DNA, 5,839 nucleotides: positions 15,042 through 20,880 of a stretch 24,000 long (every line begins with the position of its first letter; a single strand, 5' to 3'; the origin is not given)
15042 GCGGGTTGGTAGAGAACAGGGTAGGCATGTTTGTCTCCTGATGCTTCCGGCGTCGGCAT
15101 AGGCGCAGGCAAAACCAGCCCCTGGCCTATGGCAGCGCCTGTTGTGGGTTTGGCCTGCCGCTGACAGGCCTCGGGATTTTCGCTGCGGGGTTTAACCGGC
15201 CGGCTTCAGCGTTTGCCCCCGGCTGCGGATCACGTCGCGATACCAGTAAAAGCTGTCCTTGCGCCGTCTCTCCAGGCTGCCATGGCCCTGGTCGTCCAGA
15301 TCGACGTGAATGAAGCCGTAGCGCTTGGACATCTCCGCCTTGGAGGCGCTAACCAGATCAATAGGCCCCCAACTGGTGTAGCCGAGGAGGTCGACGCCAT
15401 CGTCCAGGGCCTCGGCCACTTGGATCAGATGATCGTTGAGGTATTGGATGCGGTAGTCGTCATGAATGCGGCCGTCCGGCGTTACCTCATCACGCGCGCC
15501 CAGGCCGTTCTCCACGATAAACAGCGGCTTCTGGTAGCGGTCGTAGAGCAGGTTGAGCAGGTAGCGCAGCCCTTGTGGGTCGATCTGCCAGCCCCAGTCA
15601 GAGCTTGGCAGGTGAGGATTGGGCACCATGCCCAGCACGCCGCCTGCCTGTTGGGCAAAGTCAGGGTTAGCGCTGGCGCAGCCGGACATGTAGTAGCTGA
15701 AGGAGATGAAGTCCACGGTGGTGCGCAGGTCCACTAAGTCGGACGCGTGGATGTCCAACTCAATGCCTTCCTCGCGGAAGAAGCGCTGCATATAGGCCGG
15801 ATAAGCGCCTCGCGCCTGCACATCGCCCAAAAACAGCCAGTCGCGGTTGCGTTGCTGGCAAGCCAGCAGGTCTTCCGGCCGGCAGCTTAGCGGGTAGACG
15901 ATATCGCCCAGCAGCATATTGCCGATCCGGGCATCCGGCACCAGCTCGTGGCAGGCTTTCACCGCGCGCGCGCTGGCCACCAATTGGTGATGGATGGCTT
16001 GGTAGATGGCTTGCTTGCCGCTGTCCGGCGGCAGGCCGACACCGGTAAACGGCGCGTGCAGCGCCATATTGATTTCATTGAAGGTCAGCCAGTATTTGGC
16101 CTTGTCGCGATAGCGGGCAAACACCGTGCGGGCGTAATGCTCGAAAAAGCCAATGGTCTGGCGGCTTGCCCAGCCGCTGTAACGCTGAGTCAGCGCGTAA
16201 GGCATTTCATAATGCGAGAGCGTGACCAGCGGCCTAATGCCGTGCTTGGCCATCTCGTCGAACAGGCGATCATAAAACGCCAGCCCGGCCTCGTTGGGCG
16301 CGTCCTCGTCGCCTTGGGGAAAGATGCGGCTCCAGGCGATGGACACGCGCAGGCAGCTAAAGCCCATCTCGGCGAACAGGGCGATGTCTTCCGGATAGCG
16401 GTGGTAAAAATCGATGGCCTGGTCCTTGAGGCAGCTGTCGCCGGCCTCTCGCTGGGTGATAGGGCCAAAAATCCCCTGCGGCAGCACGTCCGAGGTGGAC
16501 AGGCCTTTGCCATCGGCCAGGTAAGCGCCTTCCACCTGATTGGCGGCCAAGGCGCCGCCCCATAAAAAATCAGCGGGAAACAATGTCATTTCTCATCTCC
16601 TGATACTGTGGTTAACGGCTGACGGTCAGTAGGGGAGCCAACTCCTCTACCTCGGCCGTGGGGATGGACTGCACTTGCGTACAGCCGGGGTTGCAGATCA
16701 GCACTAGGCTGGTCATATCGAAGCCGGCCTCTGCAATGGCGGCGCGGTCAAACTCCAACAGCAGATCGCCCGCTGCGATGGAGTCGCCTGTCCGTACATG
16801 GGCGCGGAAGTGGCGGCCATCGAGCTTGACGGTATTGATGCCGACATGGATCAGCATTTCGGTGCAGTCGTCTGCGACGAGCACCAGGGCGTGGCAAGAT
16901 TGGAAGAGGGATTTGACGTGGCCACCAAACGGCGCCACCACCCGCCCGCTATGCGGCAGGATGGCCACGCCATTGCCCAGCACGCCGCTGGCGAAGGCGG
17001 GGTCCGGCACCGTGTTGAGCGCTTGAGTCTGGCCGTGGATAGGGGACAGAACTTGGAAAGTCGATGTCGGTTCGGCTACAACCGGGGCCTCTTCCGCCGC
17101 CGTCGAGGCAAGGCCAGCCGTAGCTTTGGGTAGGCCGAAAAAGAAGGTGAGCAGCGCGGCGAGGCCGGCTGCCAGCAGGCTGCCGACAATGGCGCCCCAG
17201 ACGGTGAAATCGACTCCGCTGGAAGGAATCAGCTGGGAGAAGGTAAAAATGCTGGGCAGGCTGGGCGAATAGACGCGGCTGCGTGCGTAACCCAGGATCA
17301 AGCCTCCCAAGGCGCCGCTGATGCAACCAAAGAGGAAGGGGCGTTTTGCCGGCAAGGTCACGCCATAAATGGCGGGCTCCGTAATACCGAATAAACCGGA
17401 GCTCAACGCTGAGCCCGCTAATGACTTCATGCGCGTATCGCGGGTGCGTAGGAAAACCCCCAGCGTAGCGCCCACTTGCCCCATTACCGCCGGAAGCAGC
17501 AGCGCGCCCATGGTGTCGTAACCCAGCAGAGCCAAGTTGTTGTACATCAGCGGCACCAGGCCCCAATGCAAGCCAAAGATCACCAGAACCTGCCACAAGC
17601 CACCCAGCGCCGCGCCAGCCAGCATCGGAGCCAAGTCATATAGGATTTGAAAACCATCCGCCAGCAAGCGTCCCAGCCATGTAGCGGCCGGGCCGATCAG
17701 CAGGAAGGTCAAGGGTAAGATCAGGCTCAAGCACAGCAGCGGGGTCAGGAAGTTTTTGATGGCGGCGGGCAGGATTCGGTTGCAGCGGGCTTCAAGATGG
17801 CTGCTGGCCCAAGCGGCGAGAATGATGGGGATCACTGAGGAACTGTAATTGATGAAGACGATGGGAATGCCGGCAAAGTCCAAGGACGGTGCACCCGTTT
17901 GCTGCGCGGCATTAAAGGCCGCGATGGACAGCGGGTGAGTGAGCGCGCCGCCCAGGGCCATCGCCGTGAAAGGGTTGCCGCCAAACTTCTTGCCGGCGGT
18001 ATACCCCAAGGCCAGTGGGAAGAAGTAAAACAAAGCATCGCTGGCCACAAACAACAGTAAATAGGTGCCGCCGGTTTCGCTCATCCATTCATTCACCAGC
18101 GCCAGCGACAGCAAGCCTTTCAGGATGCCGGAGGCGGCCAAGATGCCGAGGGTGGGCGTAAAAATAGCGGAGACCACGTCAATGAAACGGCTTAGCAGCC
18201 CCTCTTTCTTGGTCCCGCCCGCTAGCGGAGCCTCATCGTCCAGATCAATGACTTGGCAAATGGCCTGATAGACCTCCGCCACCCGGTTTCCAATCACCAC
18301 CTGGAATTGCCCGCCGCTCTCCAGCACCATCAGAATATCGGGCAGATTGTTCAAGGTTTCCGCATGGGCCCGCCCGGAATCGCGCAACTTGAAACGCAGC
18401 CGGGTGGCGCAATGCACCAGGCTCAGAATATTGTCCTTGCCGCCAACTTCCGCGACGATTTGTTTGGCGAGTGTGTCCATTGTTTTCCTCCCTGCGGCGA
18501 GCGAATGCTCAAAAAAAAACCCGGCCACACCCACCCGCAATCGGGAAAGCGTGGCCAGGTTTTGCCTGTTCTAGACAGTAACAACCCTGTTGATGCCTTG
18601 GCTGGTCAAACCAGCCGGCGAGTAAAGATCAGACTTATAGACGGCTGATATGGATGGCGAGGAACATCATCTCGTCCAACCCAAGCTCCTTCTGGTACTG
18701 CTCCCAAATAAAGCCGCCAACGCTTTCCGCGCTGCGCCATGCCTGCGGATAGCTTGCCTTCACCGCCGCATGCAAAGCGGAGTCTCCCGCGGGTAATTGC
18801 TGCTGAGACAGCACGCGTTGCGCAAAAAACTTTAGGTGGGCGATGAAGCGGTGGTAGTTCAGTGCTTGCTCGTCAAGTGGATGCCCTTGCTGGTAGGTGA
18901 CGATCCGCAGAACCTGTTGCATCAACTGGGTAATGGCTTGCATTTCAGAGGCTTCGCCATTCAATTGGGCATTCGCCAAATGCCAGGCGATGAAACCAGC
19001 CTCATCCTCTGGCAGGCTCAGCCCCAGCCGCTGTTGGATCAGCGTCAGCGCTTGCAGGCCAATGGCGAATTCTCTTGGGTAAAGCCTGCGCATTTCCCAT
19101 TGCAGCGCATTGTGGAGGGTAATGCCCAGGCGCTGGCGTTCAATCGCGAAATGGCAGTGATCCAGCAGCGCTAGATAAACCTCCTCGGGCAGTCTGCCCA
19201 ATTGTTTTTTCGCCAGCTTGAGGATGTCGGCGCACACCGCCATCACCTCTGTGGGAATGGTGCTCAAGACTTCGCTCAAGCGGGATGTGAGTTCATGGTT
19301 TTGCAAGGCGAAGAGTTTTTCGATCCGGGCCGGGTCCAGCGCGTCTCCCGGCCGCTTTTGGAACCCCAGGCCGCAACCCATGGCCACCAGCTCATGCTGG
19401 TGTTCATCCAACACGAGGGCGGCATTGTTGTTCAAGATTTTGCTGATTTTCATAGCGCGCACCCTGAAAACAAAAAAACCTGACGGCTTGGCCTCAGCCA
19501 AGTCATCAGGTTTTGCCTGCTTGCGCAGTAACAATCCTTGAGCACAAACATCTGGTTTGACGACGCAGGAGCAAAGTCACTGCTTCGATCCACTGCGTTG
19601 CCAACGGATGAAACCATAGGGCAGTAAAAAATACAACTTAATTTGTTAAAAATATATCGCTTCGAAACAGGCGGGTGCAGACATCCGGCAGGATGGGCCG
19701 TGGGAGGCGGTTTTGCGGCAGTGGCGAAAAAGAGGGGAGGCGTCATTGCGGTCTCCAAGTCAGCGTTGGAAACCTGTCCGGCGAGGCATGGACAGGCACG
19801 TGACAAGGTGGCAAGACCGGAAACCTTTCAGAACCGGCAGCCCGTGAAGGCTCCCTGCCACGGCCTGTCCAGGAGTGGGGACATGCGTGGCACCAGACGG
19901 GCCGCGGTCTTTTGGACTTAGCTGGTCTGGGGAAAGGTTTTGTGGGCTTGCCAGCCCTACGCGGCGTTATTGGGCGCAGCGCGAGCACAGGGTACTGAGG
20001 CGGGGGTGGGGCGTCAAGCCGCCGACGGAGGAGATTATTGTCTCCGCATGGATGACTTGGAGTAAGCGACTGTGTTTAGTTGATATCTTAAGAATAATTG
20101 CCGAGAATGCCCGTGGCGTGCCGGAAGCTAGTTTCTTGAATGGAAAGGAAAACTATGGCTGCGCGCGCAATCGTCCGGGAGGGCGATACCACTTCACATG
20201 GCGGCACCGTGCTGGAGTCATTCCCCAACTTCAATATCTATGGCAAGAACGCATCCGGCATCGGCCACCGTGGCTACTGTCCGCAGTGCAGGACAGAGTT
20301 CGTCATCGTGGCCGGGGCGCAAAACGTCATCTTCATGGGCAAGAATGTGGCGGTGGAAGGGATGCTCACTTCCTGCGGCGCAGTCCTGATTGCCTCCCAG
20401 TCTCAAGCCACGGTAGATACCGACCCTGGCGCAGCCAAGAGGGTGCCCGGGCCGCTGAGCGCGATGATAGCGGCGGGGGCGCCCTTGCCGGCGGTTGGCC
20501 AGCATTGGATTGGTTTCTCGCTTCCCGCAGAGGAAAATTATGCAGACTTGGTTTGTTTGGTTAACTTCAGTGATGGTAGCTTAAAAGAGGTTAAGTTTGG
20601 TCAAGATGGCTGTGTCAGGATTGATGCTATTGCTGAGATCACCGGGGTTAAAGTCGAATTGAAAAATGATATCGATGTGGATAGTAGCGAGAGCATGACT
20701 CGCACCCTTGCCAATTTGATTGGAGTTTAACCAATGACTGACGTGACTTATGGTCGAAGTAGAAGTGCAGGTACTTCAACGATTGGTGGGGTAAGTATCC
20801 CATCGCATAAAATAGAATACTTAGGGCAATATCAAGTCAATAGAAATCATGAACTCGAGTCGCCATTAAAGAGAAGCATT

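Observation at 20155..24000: Orphan PAAR-led low-GC cassette: PAAR, membrane-active effector candidate, two paralogous soluble proteins, two further small proteins, then a second PAAR-like start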

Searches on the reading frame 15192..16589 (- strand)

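Call 102: search_protein_families(library=pfam, proteins=[window:15192-16589:-], max_evalue=0.001)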
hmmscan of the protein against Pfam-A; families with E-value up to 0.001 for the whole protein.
window:15192-16589:- (465 aa): 1 family
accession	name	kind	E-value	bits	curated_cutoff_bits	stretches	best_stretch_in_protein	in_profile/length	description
PF00232.24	Glyco_hydro_1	-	1.6e-150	502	22.6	1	3-458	4-452/453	Glycosyl hydrolase family 1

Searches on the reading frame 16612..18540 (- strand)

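Call 102: search_protein_families(library=pfam, proteins=[window:16612-18540:-], max_evalue=0.001)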
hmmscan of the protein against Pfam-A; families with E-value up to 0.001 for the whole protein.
window:16612-18540:- (642 aa): 3 families
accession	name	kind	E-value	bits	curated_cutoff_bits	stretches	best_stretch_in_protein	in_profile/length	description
PF00358.26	PTS_EIIA_1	-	2.4e-40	137.6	27.2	1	496-617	2-123/127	phosphoenolpyruvate-dependent sugar phosphotransferase system, EIIA 1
PF02378.23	PTS_EIIC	-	2.8e-31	109.2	30.7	1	125-408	2-318/319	Phosphotransferase system, EIIC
PF00367.25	PTS_EIIB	-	4.9e-13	48.7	27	1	26-55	1-30/34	phosphotransferase system, EIIB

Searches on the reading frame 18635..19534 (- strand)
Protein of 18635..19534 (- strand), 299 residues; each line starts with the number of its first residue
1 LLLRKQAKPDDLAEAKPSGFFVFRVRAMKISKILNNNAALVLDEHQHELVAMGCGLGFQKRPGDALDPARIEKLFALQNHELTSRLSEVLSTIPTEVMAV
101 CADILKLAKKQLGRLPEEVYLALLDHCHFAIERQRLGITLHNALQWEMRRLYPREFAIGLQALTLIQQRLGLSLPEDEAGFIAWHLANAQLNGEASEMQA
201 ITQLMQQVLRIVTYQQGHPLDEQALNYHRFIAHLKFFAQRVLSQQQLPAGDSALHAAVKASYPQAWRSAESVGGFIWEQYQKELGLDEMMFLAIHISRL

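Call 102: search_protein_families(library=pfam, proteins=[window:18635-19534:-], max_evalue=0.001)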
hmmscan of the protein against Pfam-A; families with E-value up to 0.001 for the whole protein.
window:18635-19534:- (299 aa): 2 families
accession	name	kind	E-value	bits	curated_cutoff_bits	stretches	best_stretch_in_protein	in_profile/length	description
PF00874.25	PRD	-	1.9e-34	118.2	23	2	103-189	2-90/90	PRD domain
PF03123.20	CAT_RBD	-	4.2e-21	75.1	25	1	28-81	1-54/57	CAT RNA binding domain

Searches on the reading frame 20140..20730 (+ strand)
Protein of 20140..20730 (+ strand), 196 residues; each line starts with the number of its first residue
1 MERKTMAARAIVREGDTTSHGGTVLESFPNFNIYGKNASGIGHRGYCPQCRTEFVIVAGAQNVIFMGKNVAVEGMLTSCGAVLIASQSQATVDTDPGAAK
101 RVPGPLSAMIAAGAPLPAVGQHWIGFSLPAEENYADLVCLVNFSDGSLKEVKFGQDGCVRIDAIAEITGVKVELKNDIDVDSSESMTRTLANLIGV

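Call 3: search_protein_families(library=pfam, proteins=[window:20140-20730:+], max_evalue=1)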
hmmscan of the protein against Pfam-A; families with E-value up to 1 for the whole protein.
window:20140-20730:+ (196 aa): 4 families
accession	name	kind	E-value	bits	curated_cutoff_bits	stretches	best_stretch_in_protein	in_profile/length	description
PF05488.18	PAAR_motif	-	9.5e-20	71.1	27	1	14-85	1-70/70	PAAR motif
PF01396.24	Zn_ribbon_Top1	-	0.069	13.4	32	1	45-67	2-23/39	Topoisomerase DNA binding C4 zinc finger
PF23104.1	Zf-C2H2_ZNF451_6th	-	0.11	13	27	1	44-55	1-12/25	Sixth Zinc fingers C2H2 type, ZNF451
PF14205.11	Cys_rich_KTR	-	0.2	11.9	25.5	0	46-61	29-44/54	Cysteine-rich KTR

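Call 6: search_protein_families(library=ncbifam, proteins=[window:20140-20730:+], max_evalue=1)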
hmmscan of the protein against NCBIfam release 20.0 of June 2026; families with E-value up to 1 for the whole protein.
window:20140-20730:+ (196 aa): 1 family
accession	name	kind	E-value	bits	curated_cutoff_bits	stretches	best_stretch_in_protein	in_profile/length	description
NF033420.0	T6SS_PAAR_dom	equivalog_domain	0.003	17.6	124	1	55-88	57-90/94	type VI secretion system PAAR protein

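Call 61: search_protein_families(library=pfam, alignment_id=A5, max_evalue=0.01)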
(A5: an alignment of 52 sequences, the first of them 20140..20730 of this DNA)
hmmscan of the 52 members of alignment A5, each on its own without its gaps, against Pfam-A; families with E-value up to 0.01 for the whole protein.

A. member 1, window:20140-20730:+ (196 aa): 1 family
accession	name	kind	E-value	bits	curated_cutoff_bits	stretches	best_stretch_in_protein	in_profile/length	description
PF05488.18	PAAR_motif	-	9.5e-20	71.1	27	1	14-85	1-70/70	PAAR motif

B. families by the number of members that match (of 52 scanned): 4 families
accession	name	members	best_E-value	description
PF05488.18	PAAR_motif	48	1.5e-24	PAAR motif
PF05638.18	T6SS_HCP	4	1.6e-21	Type VI secretion system effector, Hcp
PF16667.10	MPDZ_u10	2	0.0013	Unstructured region 10 on multiple PDZ protein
PF13665.11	Tox-PAAR-like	2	0.0028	Toxin PAAR-like domain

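Call 86: search_protein_families(library=phrogs, proteins=[window:20155-20730:+], max_evalue=0.01)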
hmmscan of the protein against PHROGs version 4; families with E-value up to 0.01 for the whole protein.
window:20155-20730:+ (191 aa): 3 families
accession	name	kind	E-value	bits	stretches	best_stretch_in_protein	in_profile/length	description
phrog_5348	-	unknown function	3.9e-22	80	1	3-94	2-95/181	-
phrog_281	-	moron, auxiliary metabolic gene and host takeover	6.7e-06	26.9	1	50-108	81-140/169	PAAR motif of membran proteins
phrog_23203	-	unknown function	0.0029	18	1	26-98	2-78/257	-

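Call 87: search_protein_families(library=padloc, proteins=[window:20155-20730:+], max_evalue=0.01)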
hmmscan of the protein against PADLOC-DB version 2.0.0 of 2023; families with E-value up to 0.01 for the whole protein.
window:20155-20730:+ (191 aa): 0 families

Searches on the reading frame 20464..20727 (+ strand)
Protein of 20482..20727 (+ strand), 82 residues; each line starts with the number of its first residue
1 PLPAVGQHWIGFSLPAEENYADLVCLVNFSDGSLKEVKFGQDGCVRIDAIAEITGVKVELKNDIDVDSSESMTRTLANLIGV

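Call 55: find_homologous_proteins(query=window:20482-20727:+, max_evalue=0.01)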
Query window:20482-20727:+: no candidate shares three 5-residue words with the query. No homologue found.

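Call 71: search_solved_structures(query=A6, max_evalue=10)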
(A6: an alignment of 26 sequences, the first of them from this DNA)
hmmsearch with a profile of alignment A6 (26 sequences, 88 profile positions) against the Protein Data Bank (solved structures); distinct sequences matched with E-value up to 10: 6.
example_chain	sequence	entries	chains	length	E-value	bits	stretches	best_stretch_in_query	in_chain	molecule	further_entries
7snk_A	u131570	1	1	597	0.02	18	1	7-45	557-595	Alpha-L-fucosidase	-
7lnp_A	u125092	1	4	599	0.02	18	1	7-45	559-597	Exo-alpha-L-galactosidase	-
7ljj_A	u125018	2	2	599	0.02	18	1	7-45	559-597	Exo-alpha-L-galactosidase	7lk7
7dm0_A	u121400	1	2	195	0.1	15.8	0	31-74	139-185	Biofilm-associated surface protein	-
6h56_A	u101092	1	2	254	0.44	13.7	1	28-72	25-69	Effector domain of Pseudomonas aeruginosa VgrG2b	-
4aqo_A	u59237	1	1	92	0.9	12.7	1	16-81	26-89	COLLAGENASE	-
